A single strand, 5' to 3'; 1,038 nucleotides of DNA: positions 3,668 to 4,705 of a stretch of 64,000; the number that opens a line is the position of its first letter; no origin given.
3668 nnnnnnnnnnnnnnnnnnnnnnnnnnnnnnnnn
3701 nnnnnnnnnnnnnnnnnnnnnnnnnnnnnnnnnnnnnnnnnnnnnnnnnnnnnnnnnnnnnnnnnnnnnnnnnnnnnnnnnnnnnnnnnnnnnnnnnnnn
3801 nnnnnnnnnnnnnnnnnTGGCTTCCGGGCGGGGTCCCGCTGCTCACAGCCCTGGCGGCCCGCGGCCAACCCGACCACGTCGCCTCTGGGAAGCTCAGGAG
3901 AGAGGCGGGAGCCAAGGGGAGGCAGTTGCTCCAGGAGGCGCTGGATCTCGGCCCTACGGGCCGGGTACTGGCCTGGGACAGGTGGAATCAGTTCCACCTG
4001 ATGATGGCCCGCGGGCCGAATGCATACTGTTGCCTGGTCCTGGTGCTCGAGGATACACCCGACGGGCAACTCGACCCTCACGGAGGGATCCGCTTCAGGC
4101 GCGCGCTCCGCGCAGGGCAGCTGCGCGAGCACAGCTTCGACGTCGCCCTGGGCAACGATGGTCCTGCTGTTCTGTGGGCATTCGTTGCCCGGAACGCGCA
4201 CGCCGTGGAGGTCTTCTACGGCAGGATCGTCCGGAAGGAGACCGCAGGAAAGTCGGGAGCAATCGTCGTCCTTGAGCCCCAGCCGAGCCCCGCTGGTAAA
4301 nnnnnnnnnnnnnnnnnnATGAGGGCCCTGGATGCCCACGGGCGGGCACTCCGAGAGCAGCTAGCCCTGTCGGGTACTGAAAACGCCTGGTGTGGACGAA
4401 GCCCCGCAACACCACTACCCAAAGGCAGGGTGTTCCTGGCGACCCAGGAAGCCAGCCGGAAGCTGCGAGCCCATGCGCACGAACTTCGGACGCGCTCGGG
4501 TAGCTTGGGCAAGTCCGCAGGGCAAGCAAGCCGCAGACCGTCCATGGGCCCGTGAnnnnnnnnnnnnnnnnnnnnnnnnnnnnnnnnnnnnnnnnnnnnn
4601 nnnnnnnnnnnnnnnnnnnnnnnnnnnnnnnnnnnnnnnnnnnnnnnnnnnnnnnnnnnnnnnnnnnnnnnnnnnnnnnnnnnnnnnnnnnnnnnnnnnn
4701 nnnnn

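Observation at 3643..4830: A 1.2 kb stretch with no confident gene between cinA and the FtsH-like gene, in an otherwise tightly packed chromosome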

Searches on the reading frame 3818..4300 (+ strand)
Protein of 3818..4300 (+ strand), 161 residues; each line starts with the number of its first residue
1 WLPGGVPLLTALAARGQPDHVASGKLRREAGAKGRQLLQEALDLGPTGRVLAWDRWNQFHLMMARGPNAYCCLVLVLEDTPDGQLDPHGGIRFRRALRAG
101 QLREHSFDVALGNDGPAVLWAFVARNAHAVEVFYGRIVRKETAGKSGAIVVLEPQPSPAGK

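Call 10: find_homologous_proteins(query=window:3818-4300:+, max_evalue=0.01)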
Query window:3818-4300:+ (161 aa): 1 proteins with E <= 0.01 among 535 candidates.
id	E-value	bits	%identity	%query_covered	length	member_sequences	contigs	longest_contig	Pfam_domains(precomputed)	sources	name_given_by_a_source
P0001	6.7e-104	363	100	100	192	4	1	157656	-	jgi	-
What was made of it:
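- Tried and rejected: Word-indexed homologue search with the ORF: only itself (call 10).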

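Call 29: search_protein_representatives(protein=window:3818-4300:+)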
Query: 161 residues. Proteins with E-value up to 0.001 (for the whole library): 2; up to 1e-10: 2; up to 1e-30: 1. The best 2 are listed.
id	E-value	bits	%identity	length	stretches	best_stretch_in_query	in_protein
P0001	2.1e-104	362.8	100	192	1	1-161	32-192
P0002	2.6e-23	99.0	44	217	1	1-159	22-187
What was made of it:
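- Family size. phmmer against 1.84 billion representatives finds only the ORF itself and P0002 (E 2.6e-23; call 29).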

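Call 32: find_encoding_contigs(protein=P0002, flank=10000, max_places=6)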
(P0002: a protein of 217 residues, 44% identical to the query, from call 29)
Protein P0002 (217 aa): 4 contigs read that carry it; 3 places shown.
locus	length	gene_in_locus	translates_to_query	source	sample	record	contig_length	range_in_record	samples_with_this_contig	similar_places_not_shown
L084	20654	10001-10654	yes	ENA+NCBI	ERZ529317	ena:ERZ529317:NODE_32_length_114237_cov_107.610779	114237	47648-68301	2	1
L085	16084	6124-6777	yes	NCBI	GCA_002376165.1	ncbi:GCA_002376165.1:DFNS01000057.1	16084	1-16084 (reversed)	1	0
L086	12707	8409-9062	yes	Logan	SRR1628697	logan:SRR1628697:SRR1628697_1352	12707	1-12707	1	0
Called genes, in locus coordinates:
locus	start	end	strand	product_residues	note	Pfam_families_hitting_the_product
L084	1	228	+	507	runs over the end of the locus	PF00682:HMGL-like, PF22617:HCS_D2, PF08502:LeuA_dimer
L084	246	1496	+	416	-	PF00330:Aconitase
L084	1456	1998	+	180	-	PF00694:Aconitase_C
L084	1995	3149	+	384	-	PF00180:Iso_dh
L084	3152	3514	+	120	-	-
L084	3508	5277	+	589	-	PF00920:ILVD_EDD_N, PF24877:ILV_EDD_C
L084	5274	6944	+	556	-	PF02776:TPP_enzyme_N, PF00205:TPP_enzyme_M, PF02775:TPP_enzyme_C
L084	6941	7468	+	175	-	PF01842:ACT, PF22629:ACT_AHAS_ss, PF13710:ACT_5, PF09383:NIL (faint), PF10369:ALS_ss_C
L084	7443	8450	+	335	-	PF02826:2-Hacid_dh_C (weak), PF03446:NAD_binding_2 (weak), PF07991:KARI_N, PF01450:KARI_C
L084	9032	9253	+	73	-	-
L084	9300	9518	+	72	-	-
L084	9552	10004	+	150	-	-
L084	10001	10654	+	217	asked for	-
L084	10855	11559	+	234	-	-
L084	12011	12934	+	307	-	PF02445:NadA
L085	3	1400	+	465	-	?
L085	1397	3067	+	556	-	PF02776:TPP_enzyme_N, PF00205:TPP_enzyme_M, PF02775:TPP_enzyme_C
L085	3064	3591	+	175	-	PF01842:ACT, PF22629:ACT_AHAS_ss, PF13710:ACT_5, PF09383:NIL (faint), PF10369:ALS_ss_C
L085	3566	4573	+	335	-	PF02826:2-Hacid_dh_C (weak), PF03446:NAD_binding_2 (weak), PF07991:KARI_N, PF01450:KARI_C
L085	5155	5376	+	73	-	-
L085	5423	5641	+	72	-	-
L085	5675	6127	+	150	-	-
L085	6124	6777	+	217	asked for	-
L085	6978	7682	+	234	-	-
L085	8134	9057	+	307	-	PF02445:NadA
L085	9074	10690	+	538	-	PF00890:FAD_binding_2, PF01266:DAO (weak), PF07992:Pyr_redox_2 (faint), PF02910:Succ_DH_flav_C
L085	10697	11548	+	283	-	PF02749:QRPTase_N, PF01729:QRPTase_C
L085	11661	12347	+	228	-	PF03099:BPL_LplA_LipB, PF02237:BPL_C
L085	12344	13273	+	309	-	PF03576:Peptidase_S58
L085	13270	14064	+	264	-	PF03309:Pan_kinase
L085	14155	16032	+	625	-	PF02730:AFOR_N, PF01314:AFOR_C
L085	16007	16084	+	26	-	?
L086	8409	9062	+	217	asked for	-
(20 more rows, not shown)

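Call 40: find_homologous_proteins(query=A1, max_evalue=1)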
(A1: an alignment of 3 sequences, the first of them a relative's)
Query A1 (3 sequences) (217 aa, profile of the alignment): 3 proteins with E <= 1 among 8000 candidates.
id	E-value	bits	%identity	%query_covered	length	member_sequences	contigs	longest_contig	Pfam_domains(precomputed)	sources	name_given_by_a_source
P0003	3.0e-123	428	62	98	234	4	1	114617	-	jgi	-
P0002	1.9e-113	395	100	100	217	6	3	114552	-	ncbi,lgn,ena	-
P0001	9.5e-88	311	41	80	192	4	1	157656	-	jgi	-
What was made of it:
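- A profile search of 5.8 billion clusters finds only the three paralogues (call 40).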

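Call 51: predict_structure(alignment_id=A2)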
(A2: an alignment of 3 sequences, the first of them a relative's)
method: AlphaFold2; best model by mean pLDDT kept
length: 217 residues; sequences in the alignment: 3
mean_pLDDT: 63.3   pTM: 0.56
mean pLDDT of the five models: 63.3, 51.7, 50.6, 47.6, 40.0
residues with pLDDT >= 90: 15; 70-90: 78; 50-70: 72; < 50: 52
segments of 3 or more residues with pLDDT < 50: 1-15, 17-19, 24-44, 83-87
pLDDT, mean of each block of 10 residues (from residue 1): 33 43 43 32 57 75 76 59 48 54 55 51 66 75 76 86 84 72 73 88 91 54
secondary structure, 60 per line:
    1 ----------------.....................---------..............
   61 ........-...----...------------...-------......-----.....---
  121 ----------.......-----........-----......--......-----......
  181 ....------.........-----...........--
elements in order: H17-37 H47-68 E77-79 E92-94 E102-107 E113-117 E131-137 E143-150 E156-161 E164-169 E175-184 E191-199 E205-215
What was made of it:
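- The AF2 model of P0002 has its best-modelled strands (191-215, pLDDT about 90) exactly in the part cut off (call 51). The part removed is the best-modelled part of the fold (call 51).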

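Call 54: fold_search(model_id=the predicted structure, library=pdb)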
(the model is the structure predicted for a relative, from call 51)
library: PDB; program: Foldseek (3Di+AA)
matches with E <= 10: 536; with E <= 0.001: 0
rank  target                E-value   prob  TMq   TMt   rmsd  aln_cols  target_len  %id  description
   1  6cvz_B                2.0e-02  0.23  0.15  0.12  16.5       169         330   14  Crystal structure of the WD40-repeat of RFWD3 (released 2018-06-27)
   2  8cml_B                5.4e-02  0.60  0.25  0.08  17.3       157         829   11  Cryo-EM structure of complement C5 in complex with nanobodies UNbC5-1 and UNbC5-2 (released 2023-09-27)
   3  9g5g_A                5.7e-02  0.99  0.29  0.13   3.8        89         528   12  Glycoside Hydrolase Family 157 from Labilibaculum antarcticum (LaGH157) in complex with Laminaribiose (released 2025-05-21)
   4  9c9d_F                1.0e-01  0.77  0.32  0.36  16.0       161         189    9  Protein receptor (released 2025-08-27)
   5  5mr3_F                1.1e-01  0.80  0.25  0.42   6.2       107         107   14  Crystal structure of red abalone egg VERL repeat 2 with linker in complex with sperm lysin at 1.8 A resolution (released 2017-06-14)
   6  5gr3                  1.1e-01  0.35  0.23  0.08  16.0       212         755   10  Crystal structure of branching enzyme L541A/W655A mutant from Cyanothece sp. ATCC 51142 (released 2017-08-16)
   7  3msw                  1.2e-01  0.06  0.12  0.16  15.9       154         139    8  Crystal structure of a Protein with unknown function (BF3112) from Bacteroides fragilis NCTC 9343 at 1.90 A resolution (released 2010-06-09)
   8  9g4n_A                1.2e-01  0.99  0.27  0.12   3.1        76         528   14  Glycoside Hydrolase Family 157 from Labilibaculum antarcticum (LaGH157) E224A mutant in complex with Laminaritriose an (released 2025-05-21)
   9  4myp_A                1.5e-01  0.35  0.21  0.33  12.7       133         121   11  Structure of the central NEAT domain, N2, of the listerial Hbp2 protein complexed with heme (released 2014-10-22)
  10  8ayh_A                1.5e-01  0.25  0.22  0.07  16.9       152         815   12  Structure of Complement C5 in Complex with small molecule inhibitor and CVF (released 2022-12-21)
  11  9kf4                  1.6e-01  0.57  0.27  0.14  14.0       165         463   13  Crystal structure of Streptomyces sp. sulfotransferase Cpz4 involved in Caprazamycins Synthesis (released 2025-11-05)
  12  8coe_A                1.6e-01  0.23  0.22  0.07  17.7       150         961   12  complement C5 in complex with the LCP0195 nanobody (released 2024-01-03)
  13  9fz9_C                1.8e-01  0.98  0.26  0.12   3.2        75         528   13  Glycoside Hydrolase Family 157 from Labilibaculum antarcticum, wild type SeMet derivative (LaGH157) (released 2025-07-16)
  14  8y16_B                1.9e-01  0.09  0.15  0.06  13.5       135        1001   11  Cryo-EM structure of SARS-CoV-2 Omicron JN.1 spike protein in complex with human ACE2 (released 2024-07-03)
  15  5uqp_A                1.9e-01  0.08  0.09  0.15  20.3       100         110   13  The crystal structure of cupin protein from Rhodococcus jostii RHA1 (released 2017-02-22)
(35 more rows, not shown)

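Call 55: search_protein_families(library=pfam, max_evalue=10, proteins=[P0002, P0003, P0001, L085:5675-6124:+, L085:5423-5638:+, L085:5155-5373:+])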
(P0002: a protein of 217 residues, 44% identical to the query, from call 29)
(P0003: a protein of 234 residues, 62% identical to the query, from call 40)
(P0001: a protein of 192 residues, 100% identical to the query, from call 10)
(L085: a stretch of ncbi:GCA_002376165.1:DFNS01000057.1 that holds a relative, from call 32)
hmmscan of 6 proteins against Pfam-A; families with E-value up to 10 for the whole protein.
P0002 (217 aa): 1 family
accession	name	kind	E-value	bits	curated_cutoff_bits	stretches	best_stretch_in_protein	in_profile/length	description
PF00228.25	Bowman-Birk_leg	-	2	9.2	20.4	1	4-18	7-19/25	Bowman-Birk serine protease inhibitor family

P0003 (234 aa): 0 families

P0001 (192 aa): 0 families

L085:5675-6124:+ (150 aa): 0 families

L085:5423-5638:+ (72 aa): 0 families

L085:5155-5373:+ (73 aa): 0 families
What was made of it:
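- On Any Pfam or NCBIfam protein family: At E<=10 the only match was a chance-level one for P0002 (E 2; call 55).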

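Call 68: list_cluster_members(proteins=[P0001, P0002, P0003])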
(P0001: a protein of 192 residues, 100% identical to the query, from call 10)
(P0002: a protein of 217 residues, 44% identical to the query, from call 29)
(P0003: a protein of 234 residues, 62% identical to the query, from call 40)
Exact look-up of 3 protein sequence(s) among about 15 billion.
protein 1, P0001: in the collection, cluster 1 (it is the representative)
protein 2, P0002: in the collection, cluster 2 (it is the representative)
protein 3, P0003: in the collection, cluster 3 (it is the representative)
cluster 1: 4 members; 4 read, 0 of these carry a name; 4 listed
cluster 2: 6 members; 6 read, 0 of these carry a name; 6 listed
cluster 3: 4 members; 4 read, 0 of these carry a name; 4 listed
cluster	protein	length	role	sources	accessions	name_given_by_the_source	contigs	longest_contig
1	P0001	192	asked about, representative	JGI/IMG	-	-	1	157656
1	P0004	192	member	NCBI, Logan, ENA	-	-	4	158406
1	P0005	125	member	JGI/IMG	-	-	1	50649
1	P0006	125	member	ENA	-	-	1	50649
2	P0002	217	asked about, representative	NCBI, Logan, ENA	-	-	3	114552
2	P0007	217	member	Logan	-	-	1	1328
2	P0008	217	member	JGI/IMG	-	-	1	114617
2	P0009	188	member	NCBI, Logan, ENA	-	-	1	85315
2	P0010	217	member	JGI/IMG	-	-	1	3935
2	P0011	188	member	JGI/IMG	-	-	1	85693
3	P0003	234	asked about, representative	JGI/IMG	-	-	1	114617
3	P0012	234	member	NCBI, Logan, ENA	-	-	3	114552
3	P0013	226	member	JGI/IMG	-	-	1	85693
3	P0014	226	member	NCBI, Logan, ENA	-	-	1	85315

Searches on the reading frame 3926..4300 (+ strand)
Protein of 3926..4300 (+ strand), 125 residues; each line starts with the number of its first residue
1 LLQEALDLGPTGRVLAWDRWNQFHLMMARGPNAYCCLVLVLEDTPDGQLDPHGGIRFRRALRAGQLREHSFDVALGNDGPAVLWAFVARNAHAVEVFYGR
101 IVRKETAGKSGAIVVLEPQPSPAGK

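Call 26: predict_structure(protein=window:3926-4300:+)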
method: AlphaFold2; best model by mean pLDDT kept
length: 125 residues; sequences in the alignment: 1
mean_pLDDT: 43.4   pTM: 0.36
mean pLDDT of the five models: 43.4, 40.3, 38.1, 36.4, 33.7
residues with pLDDT >= 90: 0; 70-90: 0; 50-70: 23; < 50: 102
segments of 3 or more residues with pLDDT < 50: 1-83, 85-94, 109-112, 123-125
pLDDT, mean of each block of 10 residues (from residue 1): 33 38 36 39 41 43 42 42 47 53 51 55 45
secondary structure, 60 per line:
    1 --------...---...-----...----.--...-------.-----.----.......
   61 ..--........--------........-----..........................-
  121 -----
elements in order: E15-17 E23-25 E33-35 E54-62 E65-72 E81-88 E94-107 E111-119
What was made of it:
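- Tried and rejected: Single-sequence AF2 of the 125-aa version: pLDDT 43, uninformative (call 26).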

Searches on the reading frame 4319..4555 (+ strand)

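Call 8: search_protein_families(library=pfam, max_evalue=1, proteins=[window:4319-4555:+])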
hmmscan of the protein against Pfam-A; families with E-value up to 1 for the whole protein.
window:4319-4555:+ (78 aa): 1 family
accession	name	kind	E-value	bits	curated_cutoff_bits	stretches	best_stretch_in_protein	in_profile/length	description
PF02120.21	Flg_hook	-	0.72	10.1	29.8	0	38-59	42-63/85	Flagellar hook-length control protein FliK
